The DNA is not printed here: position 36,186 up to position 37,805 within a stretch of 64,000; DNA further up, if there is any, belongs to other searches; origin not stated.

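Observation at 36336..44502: Seven-gene coupled operon (CapK-like adenylating enzyme, PHP, HisC-like, bi-domain oxidoreductase, unknown, WecB, WecG): candidate pathway for an amino-substituted ManNAc-type residue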

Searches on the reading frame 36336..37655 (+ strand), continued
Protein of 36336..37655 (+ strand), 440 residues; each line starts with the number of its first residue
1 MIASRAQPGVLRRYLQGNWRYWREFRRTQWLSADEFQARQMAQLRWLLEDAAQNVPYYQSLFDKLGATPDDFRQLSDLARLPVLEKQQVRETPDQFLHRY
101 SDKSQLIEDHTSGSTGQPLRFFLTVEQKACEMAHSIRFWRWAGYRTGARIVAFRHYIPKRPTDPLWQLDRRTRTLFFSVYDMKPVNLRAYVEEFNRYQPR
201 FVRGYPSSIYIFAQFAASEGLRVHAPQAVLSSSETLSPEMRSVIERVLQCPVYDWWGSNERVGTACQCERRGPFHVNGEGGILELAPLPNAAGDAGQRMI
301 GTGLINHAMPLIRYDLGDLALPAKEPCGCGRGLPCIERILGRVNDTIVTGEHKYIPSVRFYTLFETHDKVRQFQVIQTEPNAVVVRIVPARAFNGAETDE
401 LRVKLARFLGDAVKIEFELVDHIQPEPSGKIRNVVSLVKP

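Call 16: find_encoding_contigs(protein=P0050, flank=10000, max_places=2)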
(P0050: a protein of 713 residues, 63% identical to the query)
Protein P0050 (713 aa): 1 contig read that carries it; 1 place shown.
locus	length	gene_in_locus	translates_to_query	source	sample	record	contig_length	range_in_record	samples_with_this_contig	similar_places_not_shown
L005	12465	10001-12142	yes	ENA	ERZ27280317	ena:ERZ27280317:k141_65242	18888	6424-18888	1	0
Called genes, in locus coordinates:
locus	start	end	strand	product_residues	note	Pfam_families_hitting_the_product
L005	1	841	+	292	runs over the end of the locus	-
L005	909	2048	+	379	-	PF13524:Glyco_trans_1_2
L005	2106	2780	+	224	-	-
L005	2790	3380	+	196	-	PF13578:Methyltransf_24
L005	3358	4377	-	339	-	-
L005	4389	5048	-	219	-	PF00132:Hexapep, PF14602:Hexapep_2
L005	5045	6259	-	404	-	PF13439:Glyco_transf_4 (weak), PF13579:Glyco_trans_4_4 (weak), PF00534:Glycos_transf_1, PF13692:Glyco_trans_1_4, PF13524:Glyco_trans_1_2 (weak)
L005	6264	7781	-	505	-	PF04932:Wzy_C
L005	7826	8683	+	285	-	PF00535:Glycos_transf_2, PF13641:Glyco_tranf_2_3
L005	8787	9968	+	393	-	PF13439:Glyco_transf_4, PF13579:Glyco_trans_4_4, PF20706:GT4-conflict, PF00534:Glycos_transf_1, PF13692:Glyco_trans_1_4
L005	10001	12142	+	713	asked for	PF03808:Glyco_tran_WecG, PF27533:CapK_C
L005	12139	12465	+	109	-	?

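Call 35: find_related_loci(query=A2, collection=genome_contigs, flank=10000)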
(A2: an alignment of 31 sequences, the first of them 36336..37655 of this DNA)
Query A2 (440 aa) in genome_contigs; peptide patterns used: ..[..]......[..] (x = any residue, [..] = any of these).
600 stretches matched a pattern (row limit reached: there are more); 595 encode a relative of the query (tblastn E <= 1e-3); the best 80 are kept; 80 distinct loci.
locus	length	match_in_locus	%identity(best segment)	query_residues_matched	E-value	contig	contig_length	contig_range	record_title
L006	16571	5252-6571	98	1-440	0e+0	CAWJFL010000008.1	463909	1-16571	MAG: uncultured Verrucomicrobiae bacterium isolate MFD09222.bin.2.60 genome assembly, contig: contig_56956, whole genome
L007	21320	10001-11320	90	1-440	0e+0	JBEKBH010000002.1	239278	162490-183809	MAG: Verrucomicrobiia bacterium isolate SPRUCE 131 SPRUCE_131_2, whole genome shotgun sequence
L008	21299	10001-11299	69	7-439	0e+0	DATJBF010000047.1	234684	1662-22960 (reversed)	MAG TPA_asm: Verrucomicrobiia bacterium isolate SMAG_U15347 k141_1376969, whole genome shotgun sequence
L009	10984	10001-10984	84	7-334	0e+0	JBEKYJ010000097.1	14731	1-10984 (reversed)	MAG: Verrucomicrobiia bacterium isolate SPRUCE 672 SPRUCE_672_97, whole genome shotgun sequence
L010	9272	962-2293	62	7-436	0e+0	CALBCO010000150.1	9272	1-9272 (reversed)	MAG: uncultured Verrucomicrobiae bacterium isolate N1_Bin_Bin_77_sub_1_1 genome assembly, contig: c_000000093730, whole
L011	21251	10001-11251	41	16-435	2e-85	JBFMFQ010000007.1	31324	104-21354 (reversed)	MAG: Candidatus Zixiibacteriota bacterium isolate MAG275 MAG275_7, whole genome shotgun sequence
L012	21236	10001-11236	37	27-439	3e-80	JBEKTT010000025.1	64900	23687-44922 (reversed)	MAG: Syntrophobacteraceae bacterium isolate SPRUCE 564 SPRUCE_564_25, whole genome shotgun sequence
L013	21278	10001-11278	38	21-440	6e-80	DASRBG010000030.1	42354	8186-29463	MAG TPA_asm: Gemmataceae bacterium isolate SMAG_U9921 k141_388301, whole genome shotgun sequence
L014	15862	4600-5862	36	20-438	1e-79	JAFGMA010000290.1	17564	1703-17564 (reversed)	MAG: candidate division KSB1 bacterium isolate Zod_Metabat.436 k87_9838350, whole genome shotgun sequence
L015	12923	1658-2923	33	21-440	7e-79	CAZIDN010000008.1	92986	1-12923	MAG TPA_asm: uncultured Eubacteriales bacterium isolate binchicken_co376_288 genome assembly, contig: NODE_154_length_92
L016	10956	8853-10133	37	20-440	8e-77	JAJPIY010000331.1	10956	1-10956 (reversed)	MAG: Planctomycetota bacterium isolate Centralia_MAG_388 k107_4578239, whole genome shotgun sequence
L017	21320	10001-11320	34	8-440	5e-74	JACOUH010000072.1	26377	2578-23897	MAG: Planctomycetota bacterium isolate NC_groundwater_65_Pr7_S-0.65um_66_14 FFV18_Sp65_scaffold_42120, whole genome shot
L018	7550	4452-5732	34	11-439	9e-74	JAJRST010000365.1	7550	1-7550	MAG: bacterium isolate Dive96_bin1.135 k141_1644280, whole genome shotgun sequence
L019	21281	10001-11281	34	20-440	1e-72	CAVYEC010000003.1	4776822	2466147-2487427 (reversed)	MAG: uncultured Planctomycetota bacterium isolate MFD09603.bin.2.111 genome assembly, contig: contig_1823, whole genome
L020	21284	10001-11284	34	17-438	2e-72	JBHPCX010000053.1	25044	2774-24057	Thermodesulfobacteriota bacterium isolate SAG AM-311-L20 NODE_53_length_25044_cov_30.328745, whole genome shotgun sequen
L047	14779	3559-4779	36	18-436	2e-65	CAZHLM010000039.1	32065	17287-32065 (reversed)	MAG TPA_asm: uncultured Verrucomicrobiota bacterium isolate binchicken_co58_141 genome assembly, contig: NODE_1089_lengt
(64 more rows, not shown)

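Call 45: search_protein_families(library=pfam, proteins=[L007:15352-18453:+, L007:8444-9970:+, L011:15550-16848:+, L011:16855-18249:+, L012:15751-17400:+, L012:17404-18687:+, L015:3239-4552:+, L015:9040-10458:+, L047:748-3132:+, L011:7391-9952:+], max_evalue=0.0001)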
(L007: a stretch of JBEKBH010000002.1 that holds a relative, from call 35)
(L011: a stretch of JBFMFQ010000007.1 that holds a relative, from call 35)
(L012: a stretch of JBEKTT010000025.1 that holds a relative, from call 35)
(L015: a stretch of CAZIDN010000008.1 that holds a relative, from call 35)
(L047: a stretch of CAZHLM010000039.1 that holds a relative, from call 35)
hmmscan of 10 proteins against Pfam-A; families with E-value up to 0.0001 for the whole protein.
L007:15352-18453:+ (1034 aa): 3 families
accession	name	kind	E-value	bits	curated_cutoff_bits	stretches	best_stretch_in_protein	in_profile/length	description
PF18135.7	Type_ISP_C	-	1.3e-90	304.4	25.9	1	666-1022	2-341/342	Type ISP C-terminal specificity domain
PF02384.22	N6_Mtase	-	8.5e-09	35.6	20.4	1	297-482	3-137/311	N-6 DNA Methylase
PF07669.17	Eco57I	-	2.1e-07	31.7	25.3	1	407-568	12-166/171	Eco57I restriction-modification methylase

L007:8444-9970:+ (509 aa): 2 families
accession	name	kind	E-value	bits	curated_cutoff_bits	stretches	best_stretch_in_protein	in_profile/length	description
PF02397.22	Bac_transf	-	2.5e-56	190.5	27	1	310-503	1-178/179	Bacterial sugar transferase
PF13727.12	CoA_binding_3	-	5.1e-12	46.6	25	1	113-272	15-173/175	CoA-binding domain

L011:15550-16848:+ (433 aa): 5 families
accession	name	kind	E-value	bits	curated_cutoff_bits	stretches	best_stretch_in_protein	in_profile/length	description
PF13579.12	Glyco_trans_4_4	-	5.6e-23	82.5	29.7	1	34-218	3-158/158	Glycosyl transferase 4-like domain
PF00534.26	Glycos_transf_1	-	1e-19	71.2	26.4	1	236-400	8-171/172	Glycosyl transferases group 1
PF13439.12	Glyco_transf_4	-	3.8e-18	66.5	28.5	1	37-223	7-170/170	Glycosyltransferase Family 4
PF13692.12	Glyco_trans_1_4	-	1.1e-15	58.6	27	1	245-386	4-141/142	Glycosyl transferases group 1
PF13524.12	Glyco_trans_1_2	-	3.6e-10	40.4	25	1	265-408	7-135/144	Glycosyl transferase-like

L011:16855-18249:+ (465 aa): 2 families
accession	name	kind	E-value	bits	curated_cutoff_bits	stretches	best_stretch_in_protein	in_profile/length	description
PF02397.22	Bac_transf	-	9.7e-67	224.4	27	1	272-460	1-179/179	Bacterial sugar transferase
PF13727.12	CoA_binding_3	-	7.2e-16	59.1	25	1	64-227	6-166/175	CoA-binding domain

L012:15751-17400:+ (550 aa): 2 families
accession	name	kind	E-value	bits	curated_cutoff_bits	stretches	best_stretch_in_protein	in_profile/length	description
PF07940.18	Hepar_II_III_C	-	4.6e-51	174.1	24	1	320-540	4-227/237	Heparinase II/III-like, C-terminal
PF16889.11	Hepar_II_III_N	-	6.7e-18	65.6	22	1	157-293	184-314/340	Heparinase II/III N-terminus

L012:17404-18687:+ (428 aa): 4 families
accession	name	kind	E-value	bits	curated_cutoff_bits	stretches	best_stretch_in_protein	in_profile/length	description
PF13439.12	Glyco_transf_4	-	1.2e-19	71.4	28.5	1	22-205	9-170/170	Glycosyltransferase Family 4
PF00534.26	Glycos_transf_1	-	4.4e-17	62.6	26.4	1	214-389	4-171/172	Glycosyl transferases group 1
PF13579.12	Glyco_trans_4_4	-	5.4e-16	59.8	29.7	1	23-200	9-158/158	Glycosyl transferase 4-like domain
PF13692.12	Glyco_trans_1_4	-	9.6e-13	49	27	1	226-371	3-141/142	Glycosyl transferases group 1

L015:3239-4552:+ (438 aa): 1 family
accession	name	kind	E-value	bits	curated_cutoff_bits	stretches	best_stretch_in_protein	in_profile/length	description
PF13231.12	PMT_2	-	5.2e-07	30.5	26.1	1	82-246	2-158/160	Dolichyl-phosphate-mannose-protein mannosyltransferase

L015:9040-10458:+ (473 aa): 2 families
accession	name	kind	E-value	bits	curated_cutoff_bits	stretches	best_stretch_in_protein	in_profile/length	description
PF02397.22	Bac_transf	-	7.7e-64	215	27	1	280-468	1-178/179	Bacterial sugar transferase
PF13727.12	CoA_binding_3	-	1.3e-20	74.6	25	1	68-242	3-173/175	CoA-binding domain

L047:748-3132:+ (795 aa): 0 families

L011:7391-9952:+ (854 aa): 5 families
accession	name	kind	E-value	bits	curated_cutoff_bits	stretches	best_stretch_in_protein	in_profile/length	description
PF00534.26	Glycos_transf_1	-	4.7e-36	124.3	26.4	1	641-801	12-172/172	Glycosyl transferases group 1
PF13692.12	Glyco_trans_1_4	-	4.1e-32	111.8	27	2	645-787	2-142/142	Glycosyl transferases group 1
PF13524.12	Glyco_trans_1_2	-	1.7e-20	73.9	25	2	679-812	17-140/144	Glycosyl transferase-like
PF13439.12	Glyco_transf_4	-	8.7e-11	42.6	28.5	1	450-619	2-165/170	Glycosyltransferase Family 4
PF20706.3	GT4-conflict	-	9.7e-10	38.4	26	1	585-811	144-382/385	Family 4 Glycosyltransferase in conflict systems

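Call 56: search_protein_families(library=ncbifam, proteins=[L003:15131-16789:+, L012:15751-17400:+, L008:13136-15046:+], max_evalue=0.00001)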
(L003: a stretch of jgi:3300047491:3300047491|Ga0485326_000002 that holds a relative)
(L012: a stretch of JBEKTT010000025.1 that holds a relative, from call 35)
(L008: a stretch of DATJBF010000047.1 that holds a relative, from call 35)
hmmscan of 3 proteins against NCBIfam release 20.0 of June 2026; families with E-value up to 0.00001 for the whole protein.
L003:15131-16789:+ (553 aa): 7 families
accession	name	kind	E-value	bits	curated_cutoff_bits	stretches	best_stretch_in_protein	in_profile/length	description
TIGR03026.1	NDP-sugDHase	subfamily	4.4e-56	190.4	189.8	1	49-503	3-401/413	nucleotide sugar dehydrogenase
NF040825.1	UDPMaNacDH_Arch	equivalog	1.1e-40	139.8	750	1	95-438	38-353/418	UDP-N-acetyl-D-mannosamine dehydrogenase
NF008286.0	PRK11064.1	equivalog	6.4e-25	87.6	459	1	47-437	4-365/420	UDP-N-acetyl-D-mannosamine dehydrogenase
NF047673.2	TeichurnBiosyTuaD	equivalog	2.9e-22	79.4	700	1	49-436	4-353/439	UDP-glucose 6-dehydrogenase TuaD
NF041297.1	UDPGDh_AglM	equivalog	3.6e-22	78.9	670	1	49-436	3-359/429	UDP-glucose 6-dehydrogenase AglM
NF011729.0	PRK15182.1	equivalog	1e-12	47.6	592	1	160-437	94-358/425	Vi polysaccharide biosynthesis UDP-N-acetylglucosamine C-6 dehydrogenase TviB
NF011631.0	PRK15057.1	equivalog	4e-11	42.6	757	1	96-339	38-258/388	UDP-glucose 6-dehydrogenase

L012:15751-17400:+ (550 aa): 2 families
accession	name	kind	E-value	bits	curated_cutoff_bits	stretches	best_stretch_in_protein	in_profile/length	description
NF045573.1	Hepsulflyase_CFB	equivalog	6e-19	67.7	700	1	156-404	211-469/651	heparin-sulfate lyase HepC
NF045572.1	Hepsulflyase_bctds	equivalog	7.6e-15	54.5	600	1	158-251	240-333/706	heparin-sulfate lyase HepC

L008:13136-15046:+ (637 aa): 9 families
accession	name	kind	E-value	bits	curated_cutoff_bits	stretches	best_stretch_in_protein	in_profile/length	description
TIGR03108.1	eps_aminotran_1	hypoth_equivalog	1.4e-151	506.3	816.9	1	1-623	1-624/628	XrtA/PEP-CTERM system amidotransferase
TIGR01536.1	asn_synth_AEB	equivalog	2.4e-134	449.2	267.1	1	2-560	1-517/517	asparagine synthase (glutamine-hydrolyzing)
TIGR03104.1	trio_amidotrans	equivalog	1.6e-112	376.7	570.1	2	1-377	1-381/589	N-acetylglutaminylglutamine amidotransferase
NF006949.0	PRK09431.1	equivalog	1.6e-79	268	499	3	1-173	1-175/554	asparagine synthase B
NF033535.1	lass_lactam_cya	exception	1.4e-78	265.1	525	2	1-372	1-375/668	lasso peptide isopeptide bond-forming cyclase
NF033561.1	macrolact_Ik_Al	subfamily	3.4e-28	98.6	300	1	130-626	90-557/561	albusnodin/ikarugamycin family macrolactam cyclase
NF001484.0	PRK00331.1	subfamily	5.6e-13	48.1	381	1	55-165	85-200/601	isomerizing glutamine--fructose-6-phosphate transaminase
TIGR01135.1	glmS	equivalog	1.6e-12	46.7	418.05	1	55-165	84-199/607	glutamine--fructose-6-phosphate transaminase (isomerizing)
TIGR01134.1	purF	equivalog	2.5e-12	46.9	350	1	41-164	66-200/432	amidophosphoribosyltransferase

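Call 65: search_protein_families(library=pfam, alignment_id=A3, max_evalue=0.00001)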
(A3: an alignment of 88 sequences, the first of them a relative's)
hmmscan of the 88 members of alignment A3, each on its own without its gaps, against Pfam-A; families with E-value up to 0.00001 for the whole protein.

A. member 1, L011:11284-12105:+ (274 aa): 2 families
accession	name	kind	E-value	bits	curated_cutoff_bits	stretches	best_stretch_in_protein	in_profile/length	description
PF13263.12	PHP_C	-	2.7e-12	46.5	21.3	1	142-185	2-44/56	PHP-associated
PF02811.25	PHP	-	2.8e-07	31.4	26.4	1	5-68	1-67/164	PHP domain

B. families by the number of members that match (of 88 scanned): 70 families (the first 25 are shown)
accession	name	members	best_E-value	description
PF13692.12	Glyco_trans_1_4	11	2.2e-38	Glycosyl transferases group 1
PF00534.26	Glycos_transf_1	9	4.2e-40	Glycosyl transferases group 1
PF13439.12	Glyco_transf_4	7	1.7e-20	Glycosyltransferase Family 4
PF13524.12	Glyco_trans_1_2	7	8e-11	Glycosyl transferase-like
PF00733.27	Asn_synthase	6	1e-83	Asparagine synthase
PF00535.33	Glycos_transf_2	6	2.7e-32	Glycosyl transferase family 2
PF13579.12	Glyco_trans_4_4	6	3e-21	Glycosyl transferase 4-like domain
PF13641.12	Glyco_tranf_2_3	5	2.7e-19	Glycosyltransferase like family 2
PF10111.15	Glyco_tranf_2_2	5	3.8e-13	Glycosyltransferase like family 2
PF03721.20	UDPG_MGDP_dh_N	4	2.8e-57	UDP-glucose/GDP-mannose dehydrogenase family, NAD binding domain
PF00984.24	UDPG_MGDP_dh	4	3.7e-29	UDP-glucose/GDP-mannose dehydrogenase family, central domain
PF03720.21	UDPG_MGDP_dh_C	4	1.9e-16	UDP-glucose/GDP-mannose dehydrogenase family, UDP binding domain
PF00132.30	Hexapep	4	5.2e-12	Bacterial transferase hexapeptide (six repeats)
PF14602.12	Hexapep_2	4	1.2e-06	Hexapeptide repeat of succinyl-transferase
PF09587.15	PGA_cap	3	3.3e-63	Bacterial capsule synthesis protein PGA_cap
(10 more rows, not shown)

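Call 70: list_cluster_members(proteins=[window:36336-37655:+, window:37655-38419:+, window:38419-39513:+, window:39513-41585:+, window:41595-42641:+, window:42641-43747:+, window:43747-44499:+])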
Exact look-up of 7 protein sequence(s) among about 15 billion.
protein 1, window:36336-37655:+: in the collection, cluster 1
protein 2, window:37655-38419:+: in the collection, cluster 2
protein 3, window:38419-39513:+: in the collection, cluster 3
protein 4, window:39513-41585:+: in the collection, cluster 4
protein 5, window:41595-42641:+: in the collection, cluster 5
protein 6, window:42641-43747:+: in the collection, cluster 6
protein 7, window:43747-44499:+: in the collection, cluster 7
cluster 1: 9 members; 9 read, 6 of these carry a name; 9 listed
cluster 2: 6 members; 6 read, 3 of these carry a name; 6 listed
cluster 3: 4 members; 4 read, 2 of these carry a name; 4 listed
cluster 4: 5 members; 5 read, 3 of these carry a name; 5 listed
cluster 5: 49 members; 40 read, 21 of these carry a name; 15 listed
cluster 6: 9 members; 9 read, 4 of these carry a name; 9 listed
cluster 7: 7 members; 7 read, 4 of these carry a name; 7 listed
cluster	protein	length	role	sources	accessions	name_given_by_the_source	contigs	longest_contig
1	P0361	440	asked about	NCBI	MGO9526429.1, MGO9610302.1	MAG: phenylacetate--CoA ligase family protein [Verrucomicrobiia bacterium]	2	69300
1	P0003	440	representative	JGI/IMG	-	phenylacetate-CoA ligase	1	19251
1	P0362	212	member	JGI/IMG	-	phenylacetate-CoA ligase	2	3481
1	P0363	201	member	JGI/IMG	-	phenylacetate-CoA ligase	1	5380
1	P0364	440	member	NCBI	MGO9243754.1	MAG: phenylacetate--CoA ligase family protein [Verrucomicrobiia bacterium]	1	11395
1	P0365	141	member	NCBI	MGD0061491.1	MAG: hypothetical protein ABSD58_18955, partial [Verrucomicrobiia bacterium]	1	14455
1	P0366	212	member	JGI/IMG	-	-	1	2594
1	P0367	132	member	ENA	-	-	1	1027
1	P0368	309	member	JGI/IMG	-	-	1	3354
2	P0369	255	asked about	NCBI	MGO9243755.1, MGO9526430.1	MAG: PHP-associated domain-containing protein [Verrucomicrobiia bacterium]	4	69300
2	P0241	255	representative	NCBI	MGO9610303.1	MAG: PHP-associated domain-containing protein [Verrucomicrobiia bacterium]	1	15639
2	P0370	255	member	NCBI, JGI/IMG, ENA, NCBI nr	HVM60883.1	MAG TPA: PHP-associated domain-containing protein [Verrucomicrobiae bacterium] | PHP-associated domain-containing protein [Verrucomicrobiae bacterium]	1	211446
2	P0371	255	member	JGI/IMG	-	-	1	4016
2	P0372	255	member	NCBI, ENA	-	-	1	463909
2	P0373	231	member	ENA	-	-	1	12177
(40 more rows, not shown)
